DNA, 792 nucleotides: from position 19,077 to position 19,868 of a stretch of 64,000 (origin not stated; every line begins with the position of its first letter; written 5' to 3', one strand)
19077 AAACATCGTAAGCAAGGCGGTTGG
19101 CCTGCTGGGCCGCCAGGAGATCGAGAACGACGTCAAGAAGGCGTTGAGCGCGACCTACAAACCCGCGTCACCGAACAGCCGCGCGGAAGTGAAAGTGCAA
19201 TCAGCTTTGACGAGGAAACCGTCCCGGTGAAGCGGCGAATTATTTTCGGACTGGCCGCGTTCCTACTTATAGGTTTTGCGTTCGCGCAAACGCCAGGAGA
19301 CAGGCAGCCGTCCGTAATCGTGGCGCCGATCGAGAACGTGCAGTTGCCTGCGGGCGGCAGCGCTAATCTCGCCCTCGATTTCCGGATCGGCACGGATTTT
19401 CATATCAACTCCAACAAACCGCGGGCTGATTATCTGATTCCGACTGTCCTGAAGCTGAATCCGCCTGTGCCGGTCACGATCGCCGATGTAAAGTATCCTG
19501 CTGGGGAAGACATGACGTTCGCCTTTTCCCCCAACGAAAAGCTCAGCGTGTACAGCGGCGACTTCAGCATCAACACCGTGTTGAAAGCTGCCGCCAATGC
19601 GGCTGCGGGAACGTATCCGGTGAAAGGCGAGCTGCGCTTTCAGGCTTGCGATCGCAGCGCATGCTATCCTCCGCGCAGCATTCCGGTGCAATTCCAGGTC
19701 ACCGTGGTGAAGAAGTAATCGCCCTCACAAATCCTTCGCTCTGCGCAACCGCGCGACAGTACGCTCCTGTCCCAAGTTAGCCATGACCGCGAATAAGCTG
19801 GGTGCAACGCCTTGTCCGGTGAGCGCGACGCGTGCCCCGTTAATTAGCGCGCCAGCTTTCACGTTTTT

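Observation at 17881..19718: Split three-gene DsbD: ccdA (beta) - tlpA-like thioredoxin (gamma) - DsbD-alpha-like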

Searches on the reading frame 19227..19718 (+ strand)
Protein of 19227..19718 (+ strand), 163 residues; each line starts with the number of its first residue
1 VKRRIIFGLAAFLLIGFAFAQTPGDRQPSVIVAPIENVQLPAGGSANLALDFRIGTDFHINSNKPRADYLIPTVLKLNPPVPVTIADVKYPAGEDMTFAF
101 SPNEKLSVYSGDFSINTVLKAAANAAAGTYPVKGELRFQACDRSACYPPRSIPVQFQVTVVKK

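Call 3: search_protein_families(library=pfam, proteins=[window:19227-19718:+], max_evalue=1)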
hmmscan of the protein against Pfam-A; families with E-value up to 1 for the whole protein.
window:19227-19718:+ (163 aa): 2 families
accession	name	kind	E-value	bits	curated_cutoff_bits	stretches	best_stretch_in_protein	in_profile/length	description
PF11412.14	DsbD_N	-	1.7e-09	38.2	25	1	38-151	13-112/119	Thiol:disulfide interchange protein DsbD, N-terminal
PF10633.15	NPCBM_assoc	-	0.088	13.4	24.4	1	113-139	52-78/78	NPCBM-associated, NEW3 domain of alpha-galactosidase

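Call 4: search_protein_families(library=ncbifam, proteins=[window:19227-19718:+], max_evalue=1)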
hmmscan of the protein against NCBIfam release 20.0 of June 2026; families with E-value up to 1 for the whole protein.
window:19227-19718:+ (163 aa): 0 families

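Call 6: find_homologous_proteins(query=window:19227-19715:+, max_evalue=0.001)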
Query window:19227-19715:+ (163 aa): 824 proteins with E <= 0.001 among 878 candidates; the best 120 are listed.
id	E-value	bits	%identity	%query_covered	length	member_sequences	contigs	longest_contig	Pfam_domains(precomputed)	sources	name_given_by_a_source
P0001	2.1e-102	358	100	100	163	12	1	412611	PF11412.15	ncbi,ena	-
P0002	2.3e-96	338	93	100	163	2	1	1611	PF11412.15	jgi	jgi:Thiol:disulfide interchange protein DsbD, N-terminal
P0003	5.7e-93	327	90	100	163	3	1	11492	PF11412.15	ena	-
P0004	4.2e-87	308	85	100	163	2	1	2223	PF11412.15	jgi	jgi:Thiol:disulfide interchange protein DsbD, N-terminal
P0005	4.6e-87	308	86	99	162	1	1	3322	PF11412.15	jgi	jgi:hypothetical protein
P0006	2.0e-86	306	85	100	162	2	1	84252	PF11412.15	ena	-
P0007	2.2e-86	306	85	100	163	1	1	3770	PF11412.15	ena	-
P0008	2.2e-86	306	84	99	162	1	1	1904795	PF11412.15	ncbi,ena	-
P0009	2.6e-86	305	85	99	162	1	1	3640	PF11412.15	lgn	-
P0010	7.8e-86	304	84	99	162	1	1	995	PF11412.15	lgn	-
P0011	1.2e-85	303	84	99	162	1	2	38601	PF11412.15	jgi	jgi:hypothetical protein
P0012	1.6e-85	303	85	91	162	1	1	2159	PF11412.15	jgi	jgi:hypothetical protein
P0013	1.6e-85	303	85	98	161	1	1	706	PF11412.15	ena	-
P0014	1.9e-85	303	84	99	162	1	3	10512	PF11412.15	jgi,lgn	-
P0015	1.9e-85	303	84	99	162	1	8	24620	PF11412.15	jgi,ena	-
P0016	3.2e-85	302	83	99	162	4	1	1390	PF11412.15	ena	-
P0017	3.7e-85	302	82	94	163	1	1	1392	PF11412.15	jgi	-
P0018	7.1e-85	301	84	99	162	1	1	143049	PF11412.15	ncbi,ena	-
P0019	9.5e-85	300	85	100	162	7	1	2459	PF11412.15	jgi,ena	-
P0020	1.1e-84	300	84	99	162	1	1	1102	PF11412.15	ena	-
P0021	1.2e-84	300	84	99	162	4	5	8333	PF11412.15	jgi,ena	-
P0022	1.3e-84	300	84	99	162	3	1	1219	PF11412.15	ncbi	-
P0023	1.4e-84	300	84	99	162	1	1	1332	PF11412.15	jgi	jgi:hypothetical protein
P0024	3.3e-84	299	84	99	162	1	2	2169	PF11412.15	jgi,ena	-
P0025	6.1e-84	298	83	100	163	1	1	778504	PF11412.15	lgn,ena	-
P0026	1.0e-83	297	83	100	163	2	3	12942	PF11412.15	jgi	-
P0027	1.1e-83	297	83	99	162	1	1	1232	PF11412.15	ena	-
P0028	1.4e-83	297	83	99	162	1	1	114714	PF11412.15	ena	-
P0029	1.4e-83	297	82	99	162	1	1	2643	PF11412.15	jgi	-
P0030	1.5e-83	297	83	100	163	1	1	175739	PF11412.15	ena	-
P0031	1.8e-83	296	82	99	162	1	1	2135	PF11412.15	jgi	jgi:cytochrome c biogenesis DsbD-like protein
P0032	2.0e-83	296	82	100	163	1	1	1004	PF11412.15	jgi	jgi:hypothetical protein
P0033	2.0e-83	296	82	99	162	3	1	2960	PF11412.15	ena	-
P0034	2.1e-83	296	82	99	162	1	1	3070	PF11412.15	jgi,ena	-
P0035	2.3e-83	296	83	100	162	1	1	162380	PF11412.15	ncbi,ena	-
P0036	2.5e-83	296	83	99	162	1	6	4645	PF11412.15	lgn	-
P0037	2.5e-83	296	85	91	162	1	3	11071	PF11412.15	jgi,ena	-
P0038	4.1e-83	295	82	100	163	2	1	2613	PF11412.15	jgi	jgi:Thiol:disulfide interchange protein DsbD, N-terminal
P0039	4.2e-83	295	84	97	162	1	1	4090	PF11412.15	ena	-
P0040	5.3e-83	295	82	94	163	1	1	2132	PF11412.15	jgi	jgi:Thiol:disulfide interchange protein DsbD, N-terminal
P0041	6.4e-83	294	83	99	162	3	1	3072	PF11412.15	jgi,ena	-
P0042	1.3e-82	293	82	100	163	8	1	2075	PF11412.15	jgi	jgi:Thiol:disulfide interchange protein DsbD, N-terminal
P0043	1.4e-82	293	81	99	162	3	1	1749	PF11412.15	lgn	-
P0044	2.6e-82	292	81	99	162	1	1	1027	PF11412.15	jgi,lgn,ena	-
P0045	3.0e-82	292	83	99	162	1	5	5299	PF11412.15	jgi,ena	jgi:hypothetical protein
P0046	3.3e-82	292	81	99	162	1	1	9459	PF11412.15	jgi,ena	-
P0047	5.8e-82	291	83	97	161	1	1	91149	PF11412.15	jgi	jgi:hypothetical protein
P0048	8.9e-82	291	88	90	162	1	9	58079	PF11412.15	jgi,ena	-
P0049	1.1e-81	290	79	100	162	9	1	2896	PF11412.15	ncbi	-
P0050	1.2e-81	290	84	97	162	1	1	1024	PF11412.15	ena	-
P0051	3.6e-81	289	82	100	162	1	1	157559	PF11412.15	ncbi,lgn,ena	-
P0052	4.0e-81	289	80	100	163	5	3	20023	PF11412.15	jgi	-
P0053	5.3e-81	288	81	99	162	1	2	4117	PF11412.15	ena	-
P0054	5.6e-81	288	84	97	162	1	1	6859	PF11412.15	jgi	jgi:hypothetical protein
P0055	7.4e-81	288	79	99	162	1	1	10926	PF11412.15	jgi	jgi:Disulphide bond corrector protein DsbC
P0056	7.5e-81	288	80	99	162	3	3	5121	PF11412.15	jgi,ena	-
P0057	8.5e-81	288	80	100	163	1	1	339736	PF11412.15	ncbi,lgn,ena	-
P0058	1.1e-80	287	81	99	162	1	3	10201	PF11412.15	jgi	jgi:Thiol:disulfide interchange protein DsbD, N-terminal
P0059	1.9e-80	286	79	100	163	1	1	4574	PF11412.15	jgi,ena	-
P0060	1.9e-80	286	80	99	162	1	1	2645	PF11412.15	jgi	-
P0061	2.9e-80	286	84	89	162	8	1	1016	PF11412.15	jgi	jgi:Disulphide bond corrector protein DsbC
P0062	3.8e-80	285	81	99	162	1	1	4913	PF11412.15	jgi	-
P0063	5.8e-80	285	82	97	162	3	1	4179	PF11412.15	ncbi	-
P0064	9.2e-80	284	81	96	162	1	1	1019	PF11412.15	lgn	-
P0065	1.1e-79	284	80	100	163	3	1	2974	PF11412.15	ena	-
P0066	4.2e-79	282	80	99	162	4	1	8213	PF11412.15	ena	-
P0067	9.2e-79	281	78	99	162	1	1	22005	PF11412.15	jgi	jgi:hypothetical protein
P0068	9.8e-79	281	84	94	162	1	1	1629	PF11412.15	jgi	-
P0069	2.9e-78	279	77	99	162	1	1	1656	PF11412.15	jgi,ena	-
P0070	3.4e-78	279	82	94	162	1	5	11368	PF11412.15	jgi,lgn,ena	-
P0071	3.7e-78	279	84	90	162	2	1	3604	PF11412.15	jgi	jgi:Thiol:disulfide interchange protein DsbD, N-terminal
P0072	3.9e-78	279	79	100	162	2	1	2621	PF11412.15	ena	-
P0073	4.9e-78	279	83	88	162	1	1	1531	PF11412.15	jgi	jgi:Disulphide bond corrector protein DsbC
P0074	2.8e-77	276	81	98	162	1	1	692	PF11412.15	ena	-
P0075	3.2e-77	276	78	100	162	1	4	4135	PF11412.15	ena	-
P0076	1.1e-76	274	83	90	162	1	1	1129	PF11412.15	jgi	jgi:hypothetical protein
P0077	1.6e-76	274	77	100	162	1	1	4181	PF11412.15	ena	-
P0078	2.2e-76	273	75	99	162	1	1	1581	PF11412.15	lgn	-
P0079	2.5e-76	273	79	96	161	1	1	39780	PF11412.15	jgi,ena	-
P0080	2.9e-76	273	81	89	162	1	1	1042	PF11412.15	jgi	jgi:hypothetical protein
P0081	4.2e-76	272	76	98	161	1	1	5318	PF11412.15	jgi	-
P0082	1.1e-74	268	75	94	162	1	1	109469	PF11412.15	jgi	jgi:hypothetical protein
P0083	5.9e-74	265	77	99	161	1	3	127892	PF11412.15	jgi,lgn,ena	-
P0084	8.8e-74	265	74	100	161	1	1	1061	PF11412.15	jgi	jgi:hypothetical protein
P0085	2.0e-73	264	73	99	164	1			PF11412.15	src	-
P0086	5.3e-73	262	73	99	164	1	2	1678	PF11412.15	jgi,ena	jgi:hypothetical protein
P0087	8.5e-73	262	72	99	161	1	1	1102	PF11412.15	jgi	jgi:Disulphide bond corrector protein DsbC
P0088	1.0e-72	261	78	93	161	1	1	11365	PF11412.15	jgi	jgi:hypothetical protein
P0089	1.9e-72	260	72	100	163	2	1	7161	PF11412.15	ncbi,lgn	ncbi:MAG: protein-disulfide reductase DsbD domain-containing protein [Candidatus Korobacteraceae bac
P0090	2.7e-72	260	72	99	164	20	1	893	PF11412.15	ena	-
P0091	3.5e-72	260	81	88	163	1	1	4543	PF11412.15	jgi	jgi:hypothetical protein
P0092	4.1e-72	259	80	86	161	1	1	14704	PF11412.15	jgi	-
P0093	4.3e-72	259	76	93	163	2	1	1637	PF11412.15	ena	-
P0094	4.9e-72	259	75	94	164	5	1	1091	PF11412.15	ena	-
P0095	5.3e-72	259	71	99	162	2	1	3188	PF11412.15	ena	-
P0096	6.0e-72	259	73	100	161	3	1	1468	PF11412.15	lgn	-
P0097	1.1e-71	258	70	100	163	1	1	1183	PF11412.15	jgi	jgi:hypothetical protein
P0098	1.4e-71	258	81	86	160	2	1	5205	PF11412.15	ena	-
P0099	1.7e-71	257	74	94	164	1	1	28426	PF11412.15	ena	-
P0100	1.7e-71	257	76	88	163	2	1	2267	PF11412.15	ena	-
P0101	1.8e-71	257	78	88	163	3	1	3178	PF11412.15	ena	-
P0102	4.0e-71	256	74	99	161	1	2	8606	PF11412.15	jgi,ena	-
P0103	5.4e-71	256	78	88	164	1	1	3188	PF11412.15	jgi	jgi:Disulphide bond corrector protein DsbC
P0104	7.4e-71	255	70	100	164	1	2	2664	PF11412.15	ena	-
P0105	7.6e-71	255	72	98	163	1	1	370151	PF11412.15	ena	-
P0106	7.6e-71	255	75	94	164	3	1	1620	PF11412.15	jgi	jgi:hypothetical protein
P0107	9.7e-71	255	71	100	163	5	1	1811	PF11412.15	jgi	-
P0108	1.5e-70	254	74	93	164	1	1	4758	PF11412.15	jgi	jgi:cytochrome c biogenesis DsbD-like protein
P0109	1.7e-70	254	73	94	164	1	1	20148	PF11412.15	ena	-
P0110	2.3e-70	254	72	93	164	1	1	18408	PF11412.15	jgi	jgi:hypothetical protein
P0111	2.4e-70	254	78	88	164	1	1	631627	PF11412.15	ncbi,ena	-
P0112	2.6e-70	253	72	96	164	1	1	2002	PF11412.15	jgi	jgi:hypothetical protein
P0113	3.3e-70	253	74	88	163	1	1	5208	PF11412.15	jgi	jgi:Thiol:disulfide interchange protein DsbD, N-terminal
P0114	3.5e-70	253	79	86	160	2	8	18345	PF11412.15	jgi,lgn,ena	-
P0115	3.7e-70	253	74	98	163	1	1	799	PF11412.15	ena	-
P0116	3.8e-70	253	71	98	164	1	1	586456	PF11412.15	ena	-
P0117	4.5e-70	253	71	99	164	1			PF11412.15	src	-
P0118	4.5e-70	253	74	93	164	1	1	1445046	PF11412.15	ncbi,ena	-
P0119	5.0e-70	253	70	99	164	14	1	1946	PF11412.15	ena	-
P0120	6.3e-70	252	73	94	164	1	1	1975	PF11412.15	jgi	-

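Call 10: find_encoding_contigs(protein=P0001, flank=6000, max_places=3)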
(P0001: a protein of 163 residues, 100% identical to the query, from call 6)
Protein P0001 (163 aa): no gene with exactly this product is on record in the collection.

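Call 11: find_encoding_contigs(protein=P0118, flank=6000, max_places=3)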
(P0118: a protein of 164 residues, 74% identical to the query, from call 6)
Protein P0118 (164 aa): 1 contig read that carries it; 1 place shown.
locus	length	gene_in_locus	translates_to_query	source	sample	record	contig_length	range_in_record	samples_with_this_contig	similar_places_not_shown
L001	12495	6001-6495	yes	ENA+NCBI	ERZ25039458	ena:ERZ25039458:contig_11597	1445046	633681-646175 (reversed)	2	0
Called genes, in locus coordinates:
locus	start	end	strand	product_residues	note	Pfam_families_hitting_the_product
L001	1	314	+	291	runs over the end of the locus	PF02934:GatB_N, PF02637:GatB_Yqey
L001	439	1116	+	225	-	PF16264:SatD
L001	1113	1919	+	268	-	-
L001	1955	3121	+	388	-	-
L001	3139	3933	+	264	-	PF10370:Rv2993c-like_N (faint), PF01557:FAA_hydrolase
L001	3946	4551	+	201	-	PF12158:DUF3592 (faint)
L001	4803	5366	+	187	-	PF02683:DsbD_TM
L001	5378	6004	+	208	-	PF00255:GSHPx (weak), PF00578:AhpC-TSA, PF08534:Redoxin, PF00085:Thioredoxin (weak), PF13098:Thioredoxin_2 (weak), PF13905:Thioredoxin_8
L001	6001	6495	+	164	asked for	PF11412:DsbD_N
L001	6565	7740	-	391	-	PF00749:tRNA-synt_1c, PF19269:Anticodon_2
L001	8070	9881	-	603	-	PF00749:tRNA-synt_1c, PF03950:tRNA-synt_1c_C, PF20974:tRNA-synt_1c_C2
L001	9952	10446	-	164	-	PF02542:YgbB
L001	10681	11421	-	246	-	PF01128:IspD, PF12804:NTP_transf_3, PF02348:CTP_transf_3 (weak)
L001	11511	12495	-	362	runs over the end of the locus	PF01850:PIN (weak)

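Call 17: search_protein_representatives(protein=window:19227-19715:+)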
Query: 163 residues. Proteins with E-value up to 0.001 (for the whole library): 3297; up to 1e-10: 1074; up to 1e-30: 26. The best 150 are listed.
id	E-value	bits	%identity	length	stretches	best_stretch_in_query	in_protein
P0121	2.3e-55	203.3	58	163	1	1-162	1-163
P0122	1.5e-39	151.9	48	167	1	12-161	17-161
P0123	2.3e-39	151.2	47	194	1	21-162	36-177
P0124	1.5e-38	148.6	48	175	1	11-162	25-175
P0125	8.2e-38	146.2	50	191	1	25-162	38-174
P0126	3.1e-37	144.4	46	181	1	13-162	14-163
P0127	3.7e-37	144.1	50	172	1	18-160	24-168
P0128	1.1e-36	142.6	83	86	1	1-81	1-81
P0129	2.0e-36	141.7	45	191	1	14-162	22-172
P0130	2.9e-36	141.2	45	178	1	18-162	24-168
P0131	1.0e-35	139.4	34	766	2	24-163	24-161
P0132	1.2e-35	139.2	49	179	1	42-162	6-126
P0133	2.1e-35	138.4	46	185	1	1-161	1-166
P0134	6.8e-35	136.7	43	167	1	6-159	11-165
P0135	1.8e-34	135.3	46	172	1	19-160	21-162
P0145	9.4e-32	126.5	33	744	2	39-161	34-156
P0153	4.6e-29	117.8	42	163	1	2-163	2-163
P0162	2.6e-27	112.1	35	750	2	39-161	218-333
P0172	6.0e-25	104.4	41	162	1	8-163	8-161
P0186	9.1e-23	97.3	38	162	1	22-160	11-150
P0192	1.8e-22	96.4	31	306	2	6-160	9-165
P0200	4.5e-22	95.1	36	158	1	6-159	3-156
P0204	7.4e-22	94.4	37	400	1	4-160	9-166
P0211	3.3e-21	92.3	39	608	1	7-159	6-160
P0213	3.6e-21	92.2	41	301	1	22-153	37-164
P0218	7.9e-21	91.0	38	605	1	24-156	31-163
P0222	1.0e-20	90.7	38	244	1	25-161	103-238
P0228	2.1e-20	89.6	33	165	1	4-158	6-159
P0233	2.6e-20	89.4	32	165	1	5-159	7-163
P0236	3.9e-20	88.8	39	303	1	18-161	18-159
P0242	7.8e-20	87.8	36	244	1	9-161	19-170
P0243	8.2e-20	87.7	34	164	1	19-156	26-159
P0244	8.7e-20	87.7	37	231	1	15-161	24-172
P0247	1.1e-19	87.4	41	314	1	9-156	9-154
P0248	1.4e-19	87.0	39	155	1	16-156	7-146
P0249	1.5e-19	86.9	35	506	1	32-159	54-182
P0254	2.2e-19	86.3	38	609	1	37-163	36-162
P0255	2.7e-19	86.1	40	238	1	41-161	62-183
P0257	2.9e-19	85.9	36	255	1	25-160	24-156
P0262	3.8e-19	85.6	36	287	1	11-159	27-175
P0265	5.0e-19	85.2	39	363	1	20-160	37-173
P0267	6.2e-19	84.9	34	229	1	24-159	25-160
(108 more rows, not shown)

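Call 18: search_solved_structures(query=A1, max_evalue=1, show_alignments=3)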
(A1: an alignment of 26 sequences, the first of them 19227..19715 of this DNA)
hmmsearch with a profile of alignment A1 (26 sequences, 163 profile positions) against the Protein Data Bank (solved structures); distinct sequences matched with E-value up to 1: 0.

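Call 19: predict_structure(alignment_id=A1)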
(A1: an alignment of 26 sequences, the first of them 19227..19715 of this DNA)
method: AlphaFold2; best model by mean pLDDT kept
length: 163 residues; sequences in the alignment: 26
mean_pLDDT: 72.1   pTM: 0.62
mean pLDDT of the five models: 72.1, 68.9, 67.7, 66.8, 47.3
residues with pLDDT >= 90: 40; 70-90: 52; 50-70: 45; < 50: 26
segments of 3 or more residues with pLDDT < 50: 14-25, 97-102, 104-108
pLDDT, mean of each block of 10 residues (from residue 1): 52 47 53 84 92 69 57 80 89 53 48 85 93 85 72 90 88
secondary structure, 60 per line:
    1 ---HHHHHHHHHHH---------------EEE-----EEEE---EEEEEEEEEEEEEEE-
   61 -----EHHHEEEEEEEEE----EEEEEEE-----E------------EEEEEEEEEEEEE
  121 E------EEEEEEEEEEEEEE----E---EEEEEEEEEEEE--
elements in order: H4-14 E30-32 E38-41 E45-59 E70-78 E83-89 E108-121 E128-141 E150-161

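Call 22: search_protein_families(library=pfam, proteins=[P0131, P0145, P0162, P0211, P0218, P0254, P0204, P0249, P0213, P0192], max_evalue=0.001)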
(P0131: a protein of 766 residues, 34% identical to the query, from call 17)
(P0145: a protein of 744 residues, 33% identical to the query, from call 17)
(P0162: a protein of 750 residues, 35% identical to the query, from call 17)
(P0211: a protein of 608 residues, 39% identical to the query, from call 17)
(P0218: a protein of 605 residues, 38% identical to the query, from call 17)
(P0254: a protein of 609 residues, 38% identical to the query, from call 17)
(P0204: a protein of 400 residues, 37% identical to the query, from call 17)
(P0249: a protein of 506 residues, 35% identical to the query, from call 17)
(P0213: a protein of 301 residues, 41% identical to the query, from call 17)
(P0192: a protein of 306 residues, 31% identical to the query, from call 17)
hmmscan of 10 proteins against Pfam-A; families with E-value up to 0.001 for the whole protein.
P0131 (766 aa): 6 families
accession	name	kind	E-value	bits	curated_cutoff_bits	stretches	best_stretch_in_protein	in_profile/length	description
PF02683.22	DsbD_TM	-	2.5e-50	171.2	27.1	1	376-587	3-218/219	Cytochrome C biogenesis protein transmembrane domain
PF11412.14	DsbD_N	-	1.1e-16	61.4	25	2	216-328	15-113/119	Thiol:disulfide interchange protein DsbD, N-terminal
PF13098.12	Thioredoxin_2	-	2.1e-14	54.2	27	1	668-761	2-103/104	Thioredoxin-like domain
PF00085.26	Thioredoxin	-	8.9e-13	48.6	23.5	1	659-763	5-102/103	Thioredoxin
PF13899.12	Thioredoxin_7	-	4.5e-08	33.5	27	1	661-740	7-82/83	Thioredoxin-like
PF13386.12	DsbD_2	-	1.6e-05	25.3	24.9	1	382-566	3-187/199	Cytochrome C biogenesis protein transmembrane region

P0145 (744 aa): 5 families
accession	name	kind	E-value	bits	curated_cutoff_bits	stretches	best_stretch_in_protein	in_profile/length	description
PF02683.22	DsbD_TM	-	6.1e-34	117.7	27.1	1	421-626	4-211/219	Cytochrome C biogenesis protein transmembrane domain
PF11412.14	DsbD_N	-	1.8e-12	47.8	25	2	209-313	20-112/119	Thiol:disulfide interchange protein DsbD, N-terminal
PF13899.12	Thioredoxin_7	-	3.3e-10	40.4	27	1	656-742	2-83/83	Thioredoxin-like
PF03190.21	Thioredox_DsbH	-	0.00015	22.2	27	1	656-715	22-83/163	Protein of unknown function, DUF255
PF00085.26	Thioredoxin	-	0.00032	21.1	23.5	1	665-689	11-36/103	Thioredoxin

P0162 (750 aa): 5 families
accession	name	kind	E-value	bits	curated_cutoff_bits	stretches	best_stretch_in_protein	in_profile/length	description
PF02683.22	DsbD_TM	-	1.7e-31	109.7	27.1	1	426-631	5-213/219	Cytochrome C biogenesis protein transmembrane domain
PF11412.14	DsbD_N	-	5.6e-17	62.3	25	2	220-325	15-114/119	Thiol:disulfide interchange protein DsbD, N-terminal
PF13899.12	Thioredoxin_7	-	1e-12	48.4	27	1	663-749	2-83/83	Thioredoxin-like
PF03190.21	Thioredox_DsbH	-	1.3e-06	28.9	27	1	662-749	21-111/163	Protein of unknown function, DUF255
PF13098.12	Thioredoxin_2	-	0.00052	20.8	27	0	674-724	1-51/104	Thioredoxin-like domain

P0211 (608 aa): 7 families
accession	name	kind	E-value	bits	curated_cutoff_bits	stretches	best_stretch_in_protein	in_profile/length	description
PF02683.22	DsbD_TM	-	3.5e-53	180.6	27.1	1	221-433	5-218/219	Cytochrome C biogenesis protein transmembrane domain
PF13899.12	Thioredoxin_7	-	2e-13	50.7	27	1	498-580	4-82/83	Thioredoxin-like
PF13098.12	Thioredoxin_2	-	5.2e-13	49.7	27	1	507-603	1-103/104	Thioredoxin-like domain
PF00085.26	Thioredoxin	-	5.9e-10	39.5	23.5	1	509-605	16-102/103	Thioredoxin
PF13386.12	DsbD_2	-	7.9e-09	36.1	24.9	1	225-428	3-199/199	Cytochrome C biogenesis protein transmembrane region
PF11412.14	DsbD_N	-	8.9e-08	32.6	25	1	44-151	16-111/119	Thiol:disulfide interchange protein DsbD, N-terminal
PF03190.21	Thioredox_DsbH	-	9.2e-06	26.1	27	1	495-554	21-81/163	Protein of unknown function, DUF255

P0218 (605 aa): 7 families
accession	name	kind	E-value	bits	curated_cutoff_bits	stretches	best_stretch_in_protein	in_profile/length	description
PF02683.22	DsbD_TM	-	5.2e-48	163.7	27.1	1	217-426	3-217/219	Cytochrome C biogenesis protein transmembrane domain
PF13899.12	Thioredoxin_7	-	1.1e-14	54.8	27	1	490-574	1-81/83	Thioredoxin-like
PF13098.12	Thioredoxin_2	-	2.1e-11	44.5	27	1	502-597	1-102/104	Thioredoxin-like domain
PF03190.21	Thioredox_DsbH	-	6.7e-10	39.6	27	1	485-555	16-85/163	Protein of unknown function, DUF255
PF11412.14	DsbD_N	-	1.2e-09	38.7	25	1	41-163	8-117/119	Thiol:disulfide interchange protein DsbD, N-terminal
PF13386.12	DsbD_2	-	7.4e-09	36.2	24.9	1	222-409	2-190/199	Cytochrome C biogenesis protein transmembrane region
PF00085.26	Thioredoxin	-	2e-07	31.4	23.5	1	504-578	16-83/103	Thioredoxin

P0254 (609 aa): 7 families
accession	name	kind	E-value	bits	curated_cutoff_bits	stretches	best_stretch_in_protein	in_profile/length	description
PF02683.22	DsbD_TM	-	1.5e-42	145.8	27.1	1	211-421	4-218/219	Cytochrome C biogenesis protein transmembrane domain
PF13899.12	Thioredoxin_7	-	6.8e-14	52.2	27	1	498-581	2-82/83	Thioredoxin-like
PF13098.12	Thioredoxin_2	-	3.3e-10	40.7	27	1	510-605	2-104/104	Thioredoxin-like domain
PF11412.14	DsbD_N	-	5.9e-09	36.4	25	1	75-153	42-115/119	Thiol:disulfide interchange protein DsbD, N-terminal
PF03190.21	Thioredox_DsbH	-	2.4e-07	31.3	27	1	496-566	20-90/163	Protein of unknown function, DUF255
PF00085.26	Thioredoxin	-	3.9e-07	30.5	23.5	1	502-583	6-82/103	Thioredoxin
PF13386.12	DsbD_2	-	6.5e-06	26.6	24.9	1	237-414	19-197/199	Cytochrome C biogenesis protein transmembrane region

P0204 (400 aa): 2 families
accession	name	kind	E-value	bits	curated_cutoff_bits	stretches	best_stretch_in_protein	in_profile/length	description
PF02683.22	DsbD_TM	-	3.9e-28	98.7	27.1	1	251-364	4-118/219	Cytochrome C biogenesis protein transmembrane domain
PF11412.14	DsbD_N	-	1.2e-10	41.9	25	1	45-157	13-112/119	Thiol:disulfide interchange protein DsbD, N-terminal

P0249 (506 aa): 2 families
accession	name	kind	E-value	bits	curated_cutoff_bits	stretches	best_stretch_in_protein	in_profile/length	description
PF02683.22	DsbD_TM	-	5.6e-38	130.9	27.1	1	222-432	4-218/219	Cytochrome C biogenesis protein transmembrane domain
PF11412.14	DsbD_N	-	2.9e-08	34.2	25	1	61-174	15-112/119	Thiol:disulfide interchange protein DsbD, N-terminal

P0213 (301 aa): 1 family
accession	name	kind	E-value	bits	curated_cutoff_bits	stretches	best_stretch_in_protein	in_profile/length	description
PF11412.14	DsbD_N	-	1.1e-10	42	25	1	52-162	9-112/119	Thiol:disulfide interchange protein DsbD, N-terminal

P0192 (306 aa): 1 family
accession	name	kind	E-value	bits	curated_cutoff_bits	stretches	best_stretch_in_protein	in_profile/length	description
PF11412.14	DsbD_N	-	8.4e-19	68.2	25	2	46-160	15-116/119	Thiol:disulfide interchange protein DsbD, N-terminal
